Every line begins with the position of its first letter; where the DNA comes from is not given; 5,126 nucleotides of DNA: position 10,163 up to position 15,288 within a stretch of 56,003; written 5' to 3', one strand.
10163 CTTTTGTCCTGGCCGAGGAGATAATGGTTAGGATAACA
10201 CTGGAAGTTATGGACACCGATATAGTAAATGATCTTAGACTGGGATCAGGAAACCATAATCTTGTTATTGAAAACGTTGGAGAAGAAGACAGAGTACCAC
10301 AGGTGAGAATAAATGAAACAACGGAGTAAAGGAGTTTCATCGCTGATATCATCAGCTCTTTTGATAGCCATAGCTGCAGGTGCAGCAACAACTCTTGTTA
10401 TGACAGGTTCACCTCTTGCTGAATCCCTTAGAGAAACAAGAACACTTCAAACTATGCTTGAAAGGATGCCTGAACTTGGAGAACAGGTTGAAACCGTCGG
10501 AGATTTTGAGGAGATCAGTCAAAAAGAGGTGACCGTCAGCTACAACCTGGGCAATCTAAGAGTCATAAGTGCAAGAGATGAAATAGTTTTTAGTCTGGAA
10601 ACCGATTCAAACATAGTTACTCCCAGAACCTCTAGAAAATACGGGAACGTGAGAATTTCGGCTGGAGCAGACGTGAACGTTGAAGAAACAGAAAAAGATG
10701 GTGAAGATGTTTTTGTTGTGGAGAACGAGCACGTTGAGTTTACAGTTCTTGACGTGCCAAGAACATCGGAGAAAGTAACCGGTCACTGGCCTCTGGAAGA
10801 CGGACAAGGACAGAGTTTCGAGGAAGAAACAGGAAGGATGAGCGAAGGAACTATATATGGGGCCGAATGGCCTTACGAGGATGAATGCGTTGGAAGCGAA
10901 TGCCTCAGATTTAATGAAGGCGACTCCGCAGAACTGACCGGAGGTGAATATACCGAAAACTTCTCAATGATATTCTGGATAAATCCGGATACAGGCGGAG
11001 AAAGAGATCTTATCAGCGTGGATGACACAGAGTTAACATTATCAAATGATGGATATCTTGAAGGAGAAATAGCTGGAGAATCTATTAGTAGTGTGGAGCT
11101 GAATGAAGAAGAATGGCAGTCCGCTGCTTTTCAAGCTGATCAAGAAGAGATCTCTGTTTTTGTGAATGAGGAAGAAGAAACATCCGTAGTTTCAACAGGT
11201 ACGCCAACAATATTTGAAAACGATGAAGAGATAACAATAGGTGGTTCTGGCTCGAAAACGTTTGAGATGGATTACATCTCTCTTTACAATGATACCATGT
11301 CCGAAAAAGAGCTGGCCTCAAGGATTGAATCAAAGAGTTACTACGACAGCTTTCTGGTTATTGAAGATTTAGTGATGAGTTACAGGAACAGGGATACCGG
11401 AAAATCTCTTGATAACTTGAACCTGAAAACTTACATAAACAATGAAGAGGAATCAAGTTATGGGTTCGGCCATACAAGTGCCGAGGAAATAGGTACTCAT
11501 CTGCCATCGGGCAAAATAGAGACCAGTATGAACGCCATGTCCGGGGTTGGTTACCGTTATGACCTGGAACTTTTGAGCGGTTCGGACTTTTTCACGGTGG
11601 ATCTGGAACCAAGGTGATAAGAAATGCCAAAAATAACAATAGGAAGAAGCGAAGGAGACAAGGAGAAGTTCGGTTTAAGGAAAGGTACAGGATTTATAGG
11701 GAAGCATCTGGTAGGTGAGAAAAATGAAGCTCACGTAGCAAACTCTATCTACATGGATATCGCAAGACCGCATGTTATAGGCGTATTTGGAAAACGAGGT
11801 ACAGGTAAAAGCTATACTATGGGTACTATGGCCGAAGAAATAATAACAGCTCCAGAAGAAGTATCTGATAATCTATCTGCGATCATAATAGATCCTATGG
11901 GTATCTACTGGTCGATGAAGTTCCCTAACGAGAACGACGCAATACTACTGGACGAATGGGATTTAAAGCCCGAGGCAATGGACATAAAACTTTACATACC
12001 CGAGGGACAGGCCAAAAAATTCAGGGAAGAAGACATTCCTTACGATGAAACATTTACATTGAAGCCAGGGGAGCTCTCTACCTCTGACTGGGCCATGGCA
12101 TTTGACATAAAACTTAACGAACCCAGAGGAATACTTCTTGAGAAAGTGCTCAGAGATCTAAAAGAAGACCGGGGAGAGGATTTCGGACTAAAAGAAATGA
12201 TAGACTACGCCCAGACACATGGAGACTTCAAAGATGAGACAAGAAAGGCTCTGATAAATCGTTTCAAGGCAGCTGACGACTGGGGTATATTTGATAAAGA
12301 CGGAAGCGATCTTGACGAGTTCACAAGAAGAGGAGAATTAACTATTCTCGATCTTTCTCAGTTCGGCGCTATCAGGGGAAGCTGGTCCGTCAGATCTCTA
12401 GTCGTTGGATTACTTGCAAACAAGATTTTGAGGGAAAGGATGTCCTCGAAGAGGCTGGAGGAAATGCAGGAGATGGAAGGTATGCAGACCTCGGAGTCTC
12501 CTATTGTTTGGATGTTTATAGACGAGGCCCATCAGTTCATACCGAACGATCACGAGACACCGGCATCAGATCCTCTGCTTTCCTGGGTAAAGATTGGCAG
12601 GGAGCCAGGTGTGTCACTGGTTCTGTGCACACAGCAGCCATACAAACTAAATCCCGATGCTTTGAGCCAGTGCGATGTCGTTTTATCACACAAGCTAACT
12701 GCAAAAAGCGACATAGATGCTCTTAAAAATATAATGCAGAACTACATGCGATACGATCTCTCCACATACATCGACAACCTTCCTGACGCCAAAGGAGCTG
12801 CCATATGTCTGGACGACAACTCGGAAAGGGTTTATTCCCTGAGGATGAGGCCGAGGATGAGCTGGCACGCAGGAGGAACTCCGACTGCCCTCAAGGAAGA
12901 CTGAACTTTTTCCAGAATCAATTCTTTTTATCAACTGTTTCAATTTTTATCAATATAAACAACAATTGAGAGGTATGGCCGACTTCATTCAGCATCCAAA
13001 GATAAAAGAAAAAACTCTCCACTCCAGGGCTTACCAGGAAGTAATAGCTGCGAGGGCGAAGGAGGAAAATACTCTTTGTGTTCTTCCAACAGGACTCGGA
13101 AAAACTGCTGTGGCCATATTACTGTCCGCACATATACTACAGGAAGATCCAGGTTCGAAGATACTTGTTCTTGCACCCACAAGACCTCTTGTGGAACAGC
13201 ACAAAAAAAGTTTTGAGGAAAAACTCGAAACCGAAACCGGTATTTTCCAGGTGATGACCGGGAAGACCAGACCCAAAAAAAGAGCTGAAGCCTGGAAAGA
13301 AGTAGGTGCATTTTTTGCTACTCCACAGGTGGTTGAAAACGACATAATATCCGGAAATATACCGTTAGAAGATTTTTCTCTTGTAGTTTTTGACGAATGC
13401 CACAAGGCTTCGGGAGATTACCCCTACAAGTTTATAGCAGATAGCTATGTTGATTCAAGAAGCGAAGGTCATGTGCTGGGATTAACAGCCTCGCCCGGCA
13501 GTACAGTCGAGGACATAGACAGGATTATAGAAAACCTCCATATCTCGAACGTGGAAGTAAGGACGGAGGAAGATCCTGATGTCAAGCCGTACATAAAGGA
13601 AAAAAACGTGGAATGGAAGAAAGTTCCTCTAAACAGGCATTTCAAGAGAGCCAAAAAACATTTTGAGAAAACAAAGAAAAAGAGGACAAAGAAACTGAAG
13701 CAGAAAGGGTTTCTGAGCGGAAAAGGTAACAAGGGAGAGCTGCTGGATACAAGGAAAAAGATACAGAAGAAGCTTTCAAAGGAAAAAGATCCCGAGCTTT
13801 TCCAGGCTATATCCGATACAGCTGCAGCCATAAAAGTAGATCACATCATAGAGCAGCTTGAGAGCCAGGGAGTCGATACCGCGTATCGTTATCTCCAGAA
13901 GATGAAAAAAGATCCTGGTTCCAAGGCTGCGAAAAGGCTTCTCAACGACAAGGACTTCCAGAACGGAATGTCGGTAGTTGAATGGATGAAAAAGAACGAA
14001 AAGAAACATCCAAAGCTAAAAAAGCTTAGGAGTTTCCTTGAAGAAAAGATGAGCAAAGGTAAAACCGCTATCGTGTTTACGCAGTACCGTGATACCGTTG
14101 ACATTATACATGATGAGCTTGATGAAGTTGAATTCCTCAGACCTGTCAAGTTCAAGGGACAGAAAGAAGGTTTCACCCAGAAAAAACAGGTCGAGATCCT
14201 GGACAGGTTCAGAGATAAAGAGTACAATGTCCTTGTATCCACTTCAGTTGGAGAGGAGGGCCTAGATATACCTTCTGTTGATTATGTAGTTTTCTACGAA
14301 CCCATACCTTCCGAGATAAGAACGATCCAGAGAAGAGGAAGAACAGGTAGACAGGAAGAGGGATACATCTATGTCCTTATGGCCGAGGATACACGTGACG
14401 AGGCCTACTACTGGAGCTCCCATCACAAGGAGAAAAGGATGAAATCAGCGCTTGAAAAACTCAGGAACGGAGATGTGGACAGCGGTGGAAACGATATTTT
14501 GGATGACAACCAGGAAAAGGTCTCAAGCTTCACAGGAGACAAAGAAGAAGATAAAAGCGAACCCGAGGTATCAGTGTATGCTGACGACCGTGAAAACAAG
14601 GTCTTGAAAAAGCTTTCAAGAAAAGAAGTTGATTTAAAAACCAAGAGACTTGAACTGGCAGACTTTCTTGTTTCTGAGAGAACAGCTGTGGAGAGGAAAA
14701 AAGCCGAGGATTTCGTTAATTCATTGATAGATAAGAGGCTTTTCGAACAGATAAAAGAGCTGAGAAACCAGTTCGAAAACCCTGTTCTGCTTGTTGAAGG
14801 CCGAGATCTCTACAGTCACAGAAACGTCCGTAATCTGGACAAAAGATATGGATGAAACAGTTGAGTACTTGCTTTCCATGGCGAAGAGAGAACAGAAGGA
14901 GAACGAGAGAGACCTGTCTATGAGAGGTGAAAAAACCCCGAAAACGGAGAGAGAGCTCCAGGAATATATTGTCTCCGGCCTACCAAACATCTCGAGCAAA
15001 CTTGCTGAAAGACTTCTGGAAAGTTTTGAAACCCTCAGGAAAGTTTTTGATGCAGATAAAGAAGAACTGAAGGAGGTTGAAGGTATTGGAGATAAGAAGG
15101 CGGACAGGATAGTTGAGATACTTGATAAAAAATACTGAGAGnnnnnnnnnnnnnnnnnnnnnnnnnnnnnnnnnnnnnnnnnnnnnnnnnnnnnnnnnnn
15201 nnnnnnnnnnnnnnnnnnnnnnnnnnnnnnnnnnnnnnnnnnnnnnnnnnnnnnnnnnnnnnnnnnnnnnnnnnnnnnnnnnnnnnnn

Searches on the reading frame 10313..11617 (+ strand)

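Call 19: search_protein_families(library=pfam, proteins=[window:10313-11617:+], max_evalue=0.001)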
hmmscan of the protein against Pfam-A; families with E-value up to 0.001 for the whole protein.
window:10313-11617:+ (434 aa): 1 family
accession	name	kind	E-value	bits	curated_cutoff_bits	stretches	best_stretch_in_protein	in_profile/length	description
PF13385.13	Laminin_G_3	-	5.5e-08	33.5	27.6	1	212-334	13-150/151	Concanavalin A-like lectin/glucanases superfamily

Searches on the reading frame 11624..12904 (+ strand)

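Call 19: search_protein_families(library=pfam, proteins=[window:11624-12904:+], max_evalue=0.001)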
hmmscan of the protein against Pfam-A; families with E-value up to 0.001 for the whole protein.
window:11624-12904:+ (426 aa): 3 families
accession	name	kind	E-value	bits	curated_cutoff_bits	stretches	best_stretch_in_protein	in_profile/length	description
PF01935.23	DUF87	-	7.9e-13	49.4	23.2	1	50-269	24-217/220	Helicase HerA, central domain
PF05872.18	HerA_C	-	6.2e-06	25.6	22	1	290-376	254-341/502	Helicase HerA-like C-terminal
PF00004.35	AAA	-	0.00024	22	21.2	0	276-354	44-127/131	ATPase family associated with various cellular activities (AAA)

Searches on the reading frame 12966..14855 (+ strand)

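Call 19: search_protein_families(library=pfam, proteins=[window:12966-14855:+], max_evalue=0.001)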
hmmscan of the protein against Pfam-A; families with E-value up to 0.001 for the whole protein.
window:12966-14855:+ (629 aa): 7 families
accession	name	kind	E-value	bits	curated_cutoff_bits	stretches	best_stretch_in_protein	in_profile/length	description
PF00271.37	Helicase_C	-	1.5e-26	93.3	23.5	1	350-462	2-108/110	Helicase conserved C-terminal domain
PF00270.35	DEAD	-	4.7e-24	85.4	26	1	24-184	5-167/167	DEAD/DEAH box helicase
PF02732.21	ERCC4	-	6.4e-21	75.2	24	1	540-623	2-99/140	ERCC4 domain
PF04851.21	ResIII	-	4.7e-20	72.6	22.5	1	21-177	10-162/164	Type III restriction enzyme, res subunit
PF21210.2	RNA_helicase_helical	-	4.8e-11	43.2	27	1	238-333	5-105/108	Putative ATP-dependent RNA helicase, helical bundle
PF00610.27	DEP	-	0.00026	21.3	32.7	0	563-605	22-64/72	Domain found in Dishevelled, Egl-10, and Pleckstrin (DEP)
PF22590.2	Cas3-like_C_2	-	0.0007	20.3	27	0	406-464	46-105/106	CRISPR-associated nuclease/helicase Cas3, C-terminal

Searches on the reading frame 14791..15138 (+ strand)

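Call 19: search_protein_families(library=pfam, proteins=[window:14791-15138:+], max_evalue=0.001)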
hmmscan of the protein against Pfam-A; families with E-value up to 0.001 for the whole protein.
window:14791-15138:+ (115 aa): 6 families
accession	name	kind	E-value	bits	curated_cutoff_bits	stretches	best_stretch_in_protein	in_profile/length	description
PF14520.12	HHH_5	-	3.4e-12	47.1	27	1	63-111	6-55/57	Helix-hairpin-helix domain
PF12826.13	HHH_2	-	3.1e-09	37.3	27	1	63-113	7-57/64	Helix-hairpin-helix motif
PF00633.29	HHH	-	5e-08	32.8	24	1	82-110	2-30/30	Helix-hairpin-helix motif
PF12836.13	HHH_3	-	9.2e-05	22.9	27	0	88-110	11-33/65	Helix-hairpin-helix motif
PF14716.13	HHH_8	-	0.00012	22.8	30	0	78-113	36-70/73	Helix-hairpin-helix domain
PF20582.4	UPF0758_N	-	0.00028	21.4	27.1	1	70-104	43-76/77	UPF0758 N-terminal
